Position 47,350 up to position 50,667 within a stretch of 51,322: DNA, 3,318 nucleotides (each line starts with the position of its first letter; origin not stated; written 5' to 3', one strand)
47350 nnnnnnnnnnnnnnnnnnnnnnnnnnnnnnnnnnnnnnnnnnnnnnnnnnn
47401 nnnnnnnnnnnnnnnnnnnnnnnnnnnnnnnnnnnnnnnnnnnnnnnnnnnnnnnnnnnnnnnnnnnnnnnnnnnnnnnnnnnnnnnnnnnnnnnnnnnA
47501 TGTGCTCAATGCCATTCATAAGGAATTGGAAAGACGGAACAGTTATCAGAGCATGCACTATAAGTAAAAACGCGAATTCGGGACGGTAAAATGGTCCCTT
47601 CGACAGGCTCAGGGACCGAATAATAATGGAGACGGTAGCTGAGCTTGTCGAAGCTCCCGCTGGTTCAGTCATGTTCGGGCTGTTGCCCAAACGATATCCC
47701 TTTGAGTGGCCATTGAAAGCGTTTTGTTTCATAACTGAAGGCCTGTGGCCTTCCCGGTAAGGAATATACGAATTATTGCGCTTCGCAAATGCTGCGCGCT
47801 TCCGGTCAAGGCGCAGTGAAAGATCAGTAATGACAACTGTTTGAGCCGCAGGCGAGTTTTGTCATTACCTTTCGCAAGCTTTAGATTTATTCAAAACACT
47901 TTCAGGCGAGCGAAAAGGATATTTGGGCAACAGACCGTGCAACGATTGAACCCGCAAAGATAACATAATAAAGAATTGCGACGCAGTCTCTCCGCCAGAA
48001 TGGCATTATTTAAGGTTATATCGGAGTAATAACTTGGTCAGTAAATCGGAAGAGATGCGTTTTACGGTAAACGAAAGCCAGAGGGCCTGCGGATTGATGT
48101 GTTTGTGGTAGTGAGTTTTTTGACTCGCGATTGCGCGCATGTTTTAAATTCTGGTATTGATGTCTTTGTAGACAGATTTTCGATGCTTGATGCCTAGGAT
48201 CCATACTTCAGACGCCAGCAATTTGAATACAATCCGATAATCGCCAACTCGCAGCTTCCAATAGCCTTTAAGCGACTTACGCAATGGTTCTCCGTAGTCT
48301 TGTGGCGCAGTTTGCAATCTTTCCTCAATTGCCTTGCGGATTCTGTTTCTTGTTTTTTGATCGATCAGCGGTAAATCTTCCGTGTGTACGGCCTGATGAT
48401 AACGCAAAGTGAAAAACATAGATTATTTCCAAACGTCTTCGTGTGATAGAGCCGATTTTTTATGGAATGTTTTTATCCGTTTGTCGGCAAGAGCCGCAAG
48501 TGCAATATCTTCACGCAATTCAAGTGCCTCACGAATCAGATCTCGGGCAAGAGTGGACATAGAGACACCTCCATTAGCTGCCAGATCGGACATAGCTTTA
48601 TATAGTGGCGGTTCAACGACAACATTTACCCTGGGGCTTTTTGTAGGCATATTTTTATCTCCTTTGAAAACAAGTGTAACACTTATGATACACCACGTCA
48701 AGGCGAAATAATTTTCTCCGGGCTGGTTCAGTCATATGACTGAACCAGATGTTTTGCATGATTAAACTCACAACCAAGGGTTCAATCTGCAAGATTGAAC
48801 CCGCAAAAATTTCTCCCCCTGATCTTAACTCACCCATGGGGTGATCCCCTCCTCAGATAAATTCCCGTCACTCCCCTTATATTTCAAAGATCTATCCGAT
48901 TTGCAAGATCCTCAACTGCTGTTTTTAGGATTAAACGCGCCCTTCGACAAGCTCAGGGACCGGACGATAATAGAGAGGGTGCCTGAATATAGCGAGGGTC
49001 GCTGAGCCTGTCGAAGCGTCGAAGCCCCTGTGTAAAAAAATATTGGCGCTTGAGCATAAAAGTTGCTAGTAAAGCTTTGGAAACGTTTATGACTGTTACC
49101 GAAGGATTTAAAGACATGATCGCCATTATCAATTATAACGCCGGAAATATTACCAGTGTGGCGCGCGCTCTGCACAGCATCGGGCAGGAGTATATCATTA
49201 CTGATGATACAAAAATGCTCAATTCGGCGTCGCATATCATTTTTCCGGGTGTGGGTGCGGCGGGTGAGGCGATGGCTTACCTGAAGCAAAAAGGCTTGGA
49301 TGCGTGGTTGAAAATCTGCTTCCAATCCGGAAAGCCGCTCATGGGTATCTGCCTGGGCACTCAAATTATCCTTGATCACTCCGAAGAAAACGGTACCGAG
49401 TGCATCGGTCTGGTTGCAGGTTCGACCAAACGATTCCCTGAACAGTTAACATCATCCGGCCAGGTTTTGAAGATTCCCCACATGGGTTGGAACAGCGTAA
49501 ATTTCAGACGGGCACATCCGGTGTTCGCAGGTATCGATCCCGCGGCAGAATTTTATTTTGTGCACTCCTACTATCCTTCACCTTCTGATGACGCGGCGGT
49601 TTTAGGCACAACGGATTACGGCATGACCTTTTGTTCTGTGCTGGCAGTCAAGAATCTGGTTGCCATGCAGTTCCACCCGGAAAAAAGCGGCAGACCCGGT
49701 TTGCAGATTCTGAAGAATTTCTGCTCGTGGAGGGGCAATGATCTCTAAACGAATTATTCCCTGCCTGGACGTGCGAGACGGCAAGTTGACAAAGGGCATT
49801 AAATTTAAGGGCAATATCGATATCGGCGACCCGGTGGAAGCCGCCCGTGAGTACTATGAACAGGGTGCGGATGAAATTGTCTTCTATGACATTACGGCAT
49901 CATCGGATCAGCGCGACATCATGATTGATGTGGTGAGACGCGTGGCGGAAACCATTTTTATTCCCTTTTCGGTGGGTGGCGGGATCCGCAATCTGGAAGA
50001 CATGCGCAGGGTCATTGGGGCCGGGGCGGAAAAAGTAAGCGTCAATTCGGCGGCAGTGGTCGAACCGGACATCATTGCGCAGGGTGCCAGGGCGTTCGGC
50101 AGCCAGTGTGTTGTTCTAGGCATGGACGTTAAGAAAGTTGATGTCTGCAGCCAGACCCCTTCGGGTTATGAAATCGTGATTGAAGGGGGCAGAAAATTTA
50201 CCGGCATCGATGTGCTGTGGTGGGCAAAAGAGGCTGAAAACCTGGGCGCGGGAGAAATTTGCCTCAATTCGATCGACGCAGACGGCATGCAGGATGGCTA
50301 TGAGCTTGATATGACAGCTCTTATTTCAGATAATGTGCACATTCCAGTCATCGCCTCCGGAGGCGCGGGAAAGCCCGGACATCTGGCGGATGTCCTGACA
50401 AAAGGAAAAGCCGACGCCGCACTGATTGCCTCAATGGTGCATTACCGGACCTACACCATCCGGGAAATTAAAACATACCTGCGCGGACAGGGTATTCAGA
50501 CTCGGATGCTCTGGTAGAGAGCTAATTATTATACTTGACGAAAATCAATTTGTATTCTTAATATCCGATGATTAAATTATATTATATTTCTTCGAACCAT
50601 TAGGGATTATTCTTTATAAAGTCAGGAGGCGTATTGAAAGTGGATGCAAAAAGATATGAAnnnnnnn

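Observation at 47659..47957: A double-hairpin repeat whose centre is replaced by the nested-hairpin element (element within element)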

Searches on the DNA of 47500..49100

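Call 8: search_rna_families(source=window, start=47500, end=49100, threshold=evalue, max_evalue=10, show_alignments=2)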
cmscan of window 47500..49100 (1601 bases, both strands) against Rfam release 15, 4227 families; matches with E-value up to 10: 1.
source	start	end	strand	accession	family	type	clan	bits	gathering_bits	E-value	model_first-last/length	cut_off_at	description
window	47828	47894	-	RF03168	c-di-GMP-I-UAU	Cis-reg; riboswitch;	CL00126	14.5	65.9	8.3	1-81/81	no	c-di-GMP-I-UAU riboswitch aptamer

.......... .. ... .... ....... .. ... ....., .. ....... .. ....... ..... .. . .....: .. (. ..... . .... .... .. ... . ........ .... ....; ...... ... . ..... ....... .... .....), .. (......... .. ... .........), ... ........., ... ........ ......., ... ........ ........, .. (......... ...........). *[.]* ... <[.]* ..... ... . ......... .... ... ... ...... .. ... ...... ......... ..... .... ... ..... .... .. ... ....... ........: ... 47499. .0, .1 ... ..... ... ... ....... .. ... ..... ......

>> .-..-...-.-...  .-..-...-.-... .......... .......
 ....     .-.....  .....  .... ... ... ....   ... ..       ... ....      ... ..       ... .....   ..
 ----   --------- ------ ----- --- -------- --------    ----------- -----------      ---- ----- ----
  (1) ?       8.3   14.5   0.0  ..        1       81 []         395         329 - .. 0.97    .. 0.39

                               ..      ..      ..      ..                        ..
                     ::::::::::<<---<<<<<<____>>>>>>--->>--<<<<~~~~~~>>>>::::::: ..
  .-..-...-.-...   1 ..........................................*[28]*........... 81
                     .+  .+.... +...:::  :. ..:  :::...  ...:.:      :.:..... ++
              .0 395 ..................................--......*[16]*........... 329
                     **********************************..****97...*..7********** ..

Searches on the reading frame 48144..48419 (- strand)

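Call 27: search_protein_families(library=pfam, proteins=[window:48144-48419:-], max_evalue=0.01)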
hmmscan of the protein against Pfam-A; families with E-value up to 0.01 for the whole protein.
window:48144-48419:- (91 aa): 2 families
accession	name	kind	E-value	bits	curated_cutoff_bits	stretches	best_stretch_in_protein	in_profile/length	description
PF05016.21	ParE_toxin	-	2.3e-08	34.9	23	1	15-84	10-89/89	ParE toxin of type II toxin-antitoxin system, parDE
PF06769.20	YoeB_toxin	-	0.00048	20.6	27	1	20-79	16-78/80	YoeB-like toxin of bacterial type II toxin-antitoxin system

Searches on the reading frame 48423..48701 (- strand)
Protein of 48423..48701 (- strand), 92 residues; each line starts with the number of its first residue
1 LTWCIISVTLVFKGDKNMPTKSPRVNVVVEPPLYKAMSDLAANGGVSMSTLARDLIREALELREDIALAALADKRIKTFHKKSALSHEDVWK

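Call 27: search_protein_families(library=pfam, proteins=[window:48423-48701:-], max_evalue=0.01)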
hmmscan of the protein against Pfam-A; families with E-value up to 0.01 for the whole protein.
window:48423-48701:- (92 aa): 3 families
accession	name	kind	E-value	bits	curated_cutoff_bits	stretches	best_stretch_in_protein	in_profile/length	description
PF07878.17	RHH_5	-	5.7e-05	23.2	26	1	22-62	1-41/43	CopG-like RHH_1 or ribbon-helix-helix domain, RHH_5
PF01402.27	RHH_1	-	0.0045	17.3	20.5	1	24-61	1-38/39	Ribbon-helix-helix protein, copG family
PF19807.5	DUF6290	-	0.0068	17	27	1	36-92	15-70/72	Family of unknown function (DUF6290)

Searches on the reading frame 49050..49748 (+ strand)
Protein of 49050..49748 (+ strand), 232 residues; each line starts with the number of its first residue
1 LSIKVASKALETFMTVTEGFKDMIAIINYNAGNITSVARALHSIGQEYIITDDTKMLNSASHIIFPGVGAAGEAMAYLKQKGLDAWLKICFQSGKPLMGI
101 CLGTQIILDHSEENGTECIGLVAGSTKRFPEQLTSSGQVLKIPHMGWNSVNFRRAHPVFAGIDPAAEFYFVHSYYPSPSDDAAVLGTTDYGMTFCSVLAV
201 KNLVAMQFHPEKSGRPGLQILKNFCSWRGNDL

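Call 27: search_protein_families(library=pfam, proteins=[window:49050-49748:+], max_evalue=0.01)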
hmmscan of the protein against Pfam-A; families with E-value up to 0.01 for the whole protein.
window:49050-49748:+ (232 aa): 3 families
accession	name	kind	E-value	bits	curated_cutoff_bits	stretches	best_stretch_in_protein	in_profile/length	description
PF00117.34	GATase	-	9.5e-19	68.2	22.8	1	26-224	2-186/190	Glutamine amidotransferase class-I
PF07685.20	GATase_3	-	2.8e-06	27.5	27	1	39-126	17-115/196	CobB/CobQ-like glutamine amidotransferase domain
PF01174.25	SNO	-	0.0047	17.3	27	0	32-158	6-135/188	SNO glutamine amidotransferase family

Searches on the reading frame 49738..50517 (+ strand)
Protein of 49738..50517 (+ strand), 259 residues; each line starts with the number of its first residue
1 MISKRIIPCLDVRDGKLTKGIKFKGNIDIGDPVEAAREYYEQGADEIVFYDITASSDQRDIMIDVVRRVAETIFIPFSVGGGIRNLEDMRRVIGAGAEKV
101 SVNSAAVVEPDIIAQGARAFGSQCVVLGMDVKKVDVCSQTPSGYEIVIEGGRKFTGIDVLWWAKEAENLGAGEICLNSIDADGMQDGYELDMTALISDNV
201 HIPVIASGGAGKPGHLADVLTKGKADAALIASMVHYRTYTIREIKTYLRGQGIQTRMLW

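Call 27: search_protein_families(library=pfam, proteins=[window:49738-50517:+], max_evalue=0.01)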
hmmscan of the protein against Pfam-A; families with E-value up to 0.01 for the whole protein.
window:49738-50517:+ (259 aa): 6 families
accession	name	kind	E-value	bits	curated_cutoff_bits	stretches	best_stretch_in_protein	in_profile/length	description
PF00977.27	His_biosynth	-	6.2e-75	252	23.6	1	5-239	1-227/228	Histidine biosynthesis protein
PF02581.23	TMP-TENI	-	4.8e-06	26.5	27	1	34-105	106-179/180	Thiamine monophosphate synthase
PF03060.21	NMO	-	2.2e-05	24.4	28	1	163-231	149-222/331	Nitronate monooxygenase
PF01207.24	Dus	-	5.6e-05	22.8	20.4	1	33-119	141-229/311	Dihydrouridine synthase (Dus)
PF05690.20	ThiG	-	6.5e-05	22.8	23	0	192-234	166-207/247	Thiazole biosynthesis protein ThiG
PF00478.31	IMPDH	-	0.0015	18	25.6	0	169-233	174-238/345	IMP dehydrogenase / GMP reductase domain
